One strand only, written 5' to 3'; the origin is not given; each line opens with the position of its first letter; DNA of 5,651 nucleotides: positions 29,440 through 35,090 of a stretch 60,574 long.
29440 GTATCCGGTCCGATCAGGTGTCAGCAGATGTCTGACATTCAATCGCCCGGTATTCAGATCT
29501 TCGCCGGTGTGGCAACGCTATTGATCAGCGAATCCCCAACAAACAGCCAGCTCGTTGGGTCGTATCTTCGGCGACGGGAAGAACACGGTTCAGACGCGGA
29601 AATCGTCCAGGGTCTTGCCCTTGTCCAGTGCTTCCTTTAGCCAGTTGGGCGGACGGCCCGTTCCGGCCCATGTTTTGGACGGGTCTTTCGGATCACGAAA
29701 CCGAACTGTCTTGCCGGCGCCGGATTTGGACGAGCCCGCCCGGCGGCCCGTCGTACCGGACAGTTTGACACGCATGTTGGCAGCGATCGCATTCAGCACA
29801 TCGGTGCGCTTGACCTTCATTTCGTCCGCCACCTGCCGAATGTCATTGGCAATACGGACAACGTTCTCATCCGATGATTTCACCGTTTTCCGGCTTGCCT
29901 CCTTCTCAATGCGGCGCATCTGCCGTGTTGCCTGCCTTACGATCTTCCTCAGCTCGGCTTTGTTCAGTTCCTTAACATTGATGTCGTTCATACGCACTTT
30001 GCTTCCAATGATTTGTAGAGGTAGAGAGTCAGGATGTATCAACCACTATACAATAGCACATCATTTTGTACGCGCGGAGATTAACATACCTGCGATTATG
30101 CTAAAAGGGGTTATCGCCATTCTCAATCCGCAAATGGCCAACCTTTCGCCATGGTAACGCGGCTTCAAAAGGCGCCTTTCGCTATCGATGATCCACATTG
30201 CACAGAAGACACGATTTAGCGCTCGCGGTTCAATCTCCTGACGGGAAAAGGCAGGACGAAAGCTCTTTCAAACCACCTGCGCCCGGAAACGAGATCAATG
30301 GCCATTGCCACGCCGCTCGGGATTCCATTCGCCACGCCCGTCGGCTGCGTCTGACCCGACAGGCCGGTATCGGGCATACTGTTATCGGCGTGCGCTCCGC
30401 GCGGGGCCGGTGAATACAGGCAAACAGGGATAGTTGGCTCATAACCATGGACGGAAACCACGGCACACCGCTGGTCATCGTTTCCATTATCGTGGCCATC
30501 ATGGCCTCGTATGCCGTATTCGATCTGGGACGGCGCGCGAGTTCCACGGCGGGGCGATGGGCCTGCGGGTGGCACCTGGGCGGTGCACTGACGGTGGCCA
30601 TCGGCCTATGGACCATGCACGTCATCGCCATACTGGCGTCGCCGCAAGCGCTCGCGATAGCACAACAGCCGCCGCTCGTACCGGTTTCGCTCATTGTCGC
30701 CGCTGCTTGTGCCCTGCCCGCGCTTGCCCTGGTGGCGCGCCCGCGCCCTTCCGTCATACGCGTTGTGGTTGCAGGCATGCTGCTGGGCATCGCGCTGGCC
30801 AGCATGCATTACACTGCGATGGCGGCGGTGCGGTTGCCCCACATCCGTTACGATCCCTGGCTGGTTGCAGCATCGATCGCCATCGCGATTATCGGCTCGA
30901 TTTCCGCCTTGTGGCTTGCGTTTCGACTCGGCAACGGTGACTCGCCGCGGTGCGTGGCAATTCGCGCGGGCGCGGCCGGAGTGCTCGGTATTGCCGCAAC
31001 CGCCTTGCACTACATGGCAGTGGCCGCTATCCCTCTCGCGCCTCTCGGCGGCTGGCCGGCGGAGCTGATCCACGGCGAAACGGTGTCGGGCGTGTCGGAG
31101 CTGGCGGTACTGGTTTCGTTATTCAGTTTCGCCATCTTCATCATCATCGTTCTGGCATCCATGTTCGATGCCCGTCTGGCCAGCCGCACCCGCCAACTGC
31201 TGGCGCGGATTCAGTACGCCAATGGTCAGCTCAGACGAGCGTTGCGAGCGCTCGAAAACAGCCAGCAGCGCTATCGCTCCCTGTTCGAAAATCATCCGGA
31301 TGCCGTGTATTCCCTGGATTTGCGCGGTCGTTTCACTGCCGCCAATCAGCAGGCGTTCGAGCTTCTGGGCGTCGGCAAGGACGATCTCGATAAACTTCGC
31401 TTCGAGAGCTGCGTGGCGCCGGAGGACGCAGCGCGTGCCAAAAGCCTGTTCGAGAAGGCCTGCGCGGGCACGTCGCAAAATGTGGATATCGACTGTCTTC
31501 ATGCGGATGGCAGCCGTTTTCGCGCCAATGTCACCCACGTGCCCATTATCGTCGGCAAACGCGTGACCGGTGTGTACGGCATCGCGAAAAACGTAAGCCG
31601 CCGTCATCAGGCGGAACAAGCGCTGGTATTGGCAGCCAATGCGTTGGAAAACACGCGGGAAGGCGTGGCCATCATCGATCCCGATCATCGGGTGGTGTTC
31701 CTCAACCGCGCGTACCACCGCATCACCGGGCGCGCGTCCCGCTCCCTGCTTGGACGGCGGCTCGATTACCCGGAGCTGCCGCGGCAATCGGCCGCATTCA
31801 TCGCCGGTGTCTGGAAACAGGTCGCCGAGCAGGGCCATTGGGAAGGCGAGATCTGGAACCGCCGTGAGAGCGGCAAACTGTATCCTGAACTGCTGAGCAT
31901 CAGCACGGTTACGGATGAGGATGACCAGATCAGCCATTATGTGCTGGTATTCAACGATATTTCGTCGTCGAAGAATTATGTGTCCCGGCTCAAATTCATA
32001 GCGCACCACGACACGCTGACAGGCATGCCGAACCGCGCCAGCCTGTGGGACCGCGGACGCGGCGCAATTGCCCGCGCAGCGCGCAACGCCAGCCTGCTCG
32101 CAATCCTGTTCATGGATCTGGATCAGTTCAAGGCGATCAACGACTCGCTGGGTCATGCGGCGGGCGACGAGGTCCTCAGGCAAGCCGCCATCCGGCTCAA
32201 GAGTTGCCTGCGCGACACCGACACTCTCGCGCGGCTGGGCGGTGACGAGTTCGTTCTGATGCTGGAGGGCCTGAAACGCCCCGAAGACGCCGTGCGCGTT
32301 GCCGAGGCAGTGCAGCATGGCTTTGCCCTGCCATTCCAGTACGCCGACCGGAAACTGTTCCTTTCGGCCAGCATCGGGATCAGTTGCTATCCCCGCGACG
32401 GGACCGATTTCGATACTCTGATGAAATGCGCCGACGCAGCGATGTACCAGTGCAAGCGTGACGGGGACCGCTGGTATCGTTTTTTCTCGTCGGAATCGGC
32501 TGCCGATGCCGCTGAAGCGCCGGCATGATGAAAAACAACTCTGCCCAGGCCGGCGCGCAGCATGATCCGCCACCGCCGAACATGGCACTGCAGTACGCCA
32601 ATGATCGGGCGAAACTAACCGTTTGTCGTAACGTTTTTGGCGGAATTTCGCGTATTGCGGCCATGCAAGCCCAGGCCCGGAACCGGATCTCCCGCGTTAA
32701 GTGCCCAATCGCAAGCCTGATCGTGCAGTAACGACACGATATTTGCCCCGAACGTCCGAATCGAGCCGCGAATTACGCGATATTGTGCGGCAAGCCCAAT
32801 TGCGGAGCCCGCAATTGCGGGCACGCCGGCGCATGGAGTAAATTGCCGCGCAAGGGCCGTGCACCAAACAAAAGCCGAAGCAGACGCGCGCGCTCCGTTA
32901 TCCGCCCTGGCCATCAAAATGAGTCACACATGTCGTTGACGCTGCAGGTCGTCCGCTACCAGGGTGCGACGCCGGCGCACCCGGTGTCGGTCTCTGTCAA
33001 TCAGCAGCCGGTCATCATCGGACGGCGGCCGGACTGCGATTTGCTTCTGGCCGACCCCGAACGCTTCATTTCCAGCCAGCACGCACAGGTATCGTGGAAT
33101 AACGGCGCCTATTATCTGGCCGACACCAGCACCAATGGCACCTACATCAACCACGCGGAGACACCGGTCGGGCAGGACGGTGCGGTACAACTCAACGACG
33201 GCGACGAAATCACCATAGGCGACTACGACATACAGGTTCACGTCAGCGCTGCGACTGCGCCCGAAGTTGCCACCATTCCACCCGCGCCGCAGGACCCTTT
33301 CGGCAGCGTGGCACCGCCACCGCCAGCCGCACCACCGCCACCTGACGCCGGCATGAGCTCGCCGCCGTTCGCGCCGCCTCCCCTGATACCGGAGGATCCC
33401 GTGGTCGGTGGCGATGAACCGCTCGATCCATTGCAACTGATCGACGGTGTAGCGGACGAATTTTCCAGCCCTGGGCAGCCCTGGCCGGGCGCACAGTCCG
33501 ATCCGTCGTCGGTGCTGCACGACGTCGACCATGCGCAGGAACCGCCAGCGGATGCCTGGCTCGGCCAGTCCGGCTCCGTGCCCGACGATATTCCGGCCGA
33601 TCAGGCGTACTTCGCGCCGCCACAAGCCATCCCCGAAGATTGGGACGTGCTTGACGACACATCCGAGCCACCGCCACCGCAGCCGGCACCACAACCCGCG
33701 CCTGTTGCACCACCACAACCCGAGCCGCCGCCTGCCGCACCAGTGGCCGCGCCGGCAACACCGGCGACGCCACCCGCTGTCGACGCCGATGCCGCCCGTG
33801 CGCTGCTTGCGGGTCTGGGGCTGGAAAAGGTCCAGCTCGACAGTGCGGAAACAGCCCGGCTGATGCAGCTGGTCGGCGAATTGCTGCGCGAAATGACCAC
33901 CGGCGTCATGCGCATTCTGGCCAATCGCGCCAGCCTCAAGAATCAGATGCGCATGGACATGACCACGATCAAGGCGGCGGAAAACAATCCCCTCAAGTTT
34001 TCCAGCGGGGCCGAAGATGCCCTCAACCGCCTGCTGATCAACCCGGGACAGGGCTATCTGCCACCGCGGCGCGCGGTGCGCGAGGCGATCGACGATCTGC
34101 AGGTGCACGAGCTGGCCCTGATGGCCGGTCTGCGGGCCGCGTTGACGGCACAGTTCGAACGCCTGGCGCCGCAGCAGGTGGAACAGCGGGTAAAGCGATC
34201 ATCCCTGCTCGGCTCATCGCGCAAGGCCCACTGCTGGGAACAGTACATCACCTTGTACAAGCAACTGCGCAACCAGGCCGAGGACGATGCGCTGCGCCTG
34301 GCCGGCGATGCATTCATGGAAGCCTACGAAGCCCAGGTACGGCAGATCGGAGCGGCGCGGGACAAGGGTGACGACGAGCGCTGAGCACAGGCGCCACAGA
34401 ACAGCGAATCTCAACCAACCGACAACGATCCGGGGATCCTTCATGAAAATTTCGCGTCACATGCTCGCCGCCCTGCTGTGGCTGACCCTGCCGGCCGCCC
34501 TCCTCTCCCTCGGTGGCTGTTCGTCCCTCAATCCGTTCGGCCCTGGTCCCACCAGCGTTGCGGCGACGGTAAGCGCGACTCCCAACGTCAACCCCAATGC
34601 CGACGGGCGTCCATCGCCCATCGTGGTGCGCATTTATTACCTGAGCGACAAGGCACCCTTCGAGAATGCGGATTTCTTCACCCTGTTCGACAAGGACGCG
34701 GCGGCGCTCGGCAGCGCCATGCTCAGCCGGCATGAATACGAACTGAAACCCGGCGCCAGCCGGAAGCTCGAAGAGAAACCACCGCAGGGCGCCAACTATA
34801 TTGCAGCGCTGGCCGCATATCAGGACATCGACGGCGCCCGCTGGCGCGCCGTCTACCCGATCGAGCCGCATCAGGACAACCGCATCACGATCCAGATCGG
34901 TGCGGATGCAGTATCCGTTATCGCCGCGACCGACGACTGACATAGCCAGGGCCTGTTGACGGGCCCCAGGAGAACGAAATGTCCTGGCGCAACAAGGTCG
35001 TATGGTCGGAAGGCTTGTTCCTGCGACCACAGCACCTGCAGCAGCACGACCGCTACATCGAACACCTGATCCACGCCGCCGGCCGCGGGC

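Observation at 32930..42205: T6SS 'half locus': membrane complex, TssK and regulators only, with no sheath, tube, spike, baseplate or ClpV genes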

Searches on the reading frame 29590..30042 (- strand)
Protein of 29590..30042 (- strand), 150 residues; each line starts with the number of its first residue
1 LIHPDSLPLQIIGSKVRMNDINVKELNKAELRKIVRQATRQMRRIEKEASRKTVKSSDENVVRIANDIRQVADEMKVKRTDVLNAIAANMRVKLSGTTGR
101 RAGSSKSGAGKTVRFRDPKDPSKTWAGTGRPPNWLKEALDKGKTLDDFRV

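Call 5: search_protein_families(library=pfam, proteins=[window:29590-30042:-])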
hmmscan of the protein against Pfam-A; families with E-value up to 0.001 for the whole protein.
window:29590-30042:- (150 aa): 1 family
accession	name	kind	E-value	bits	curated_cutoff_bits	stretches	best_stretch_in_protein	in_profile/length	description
PF00816.26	Histone_HNS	-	8.7e-14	51.4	25.6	1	114-150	2-38/38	H-NS histone C-terminal domain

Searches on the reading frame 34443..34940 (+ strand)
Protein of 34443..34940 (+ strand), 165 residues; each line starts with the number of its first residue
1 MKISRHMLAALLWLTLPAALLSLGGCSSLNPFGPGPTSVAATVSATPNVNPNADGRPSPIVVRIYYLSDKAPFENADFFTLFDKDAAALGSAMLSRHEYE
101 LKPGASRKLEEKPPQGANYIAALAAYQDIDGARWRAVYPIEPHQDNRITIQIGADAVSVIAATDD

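Call 46: search_protein_families(library=ncbifam, proteins=[window:34443-34940:+])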
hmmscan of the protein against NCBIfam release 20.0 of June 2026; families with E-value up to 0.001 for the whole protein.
window:34443-34940:+ (165 aa): 1 family
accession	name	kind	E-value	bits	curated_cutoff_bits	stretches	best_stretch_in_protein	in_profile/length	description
TIGR03352.1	VI_chp_3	equivalog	1.8e-40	138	31.6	1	14-157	4-147/147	type VI secretion system lipoprotein TssJ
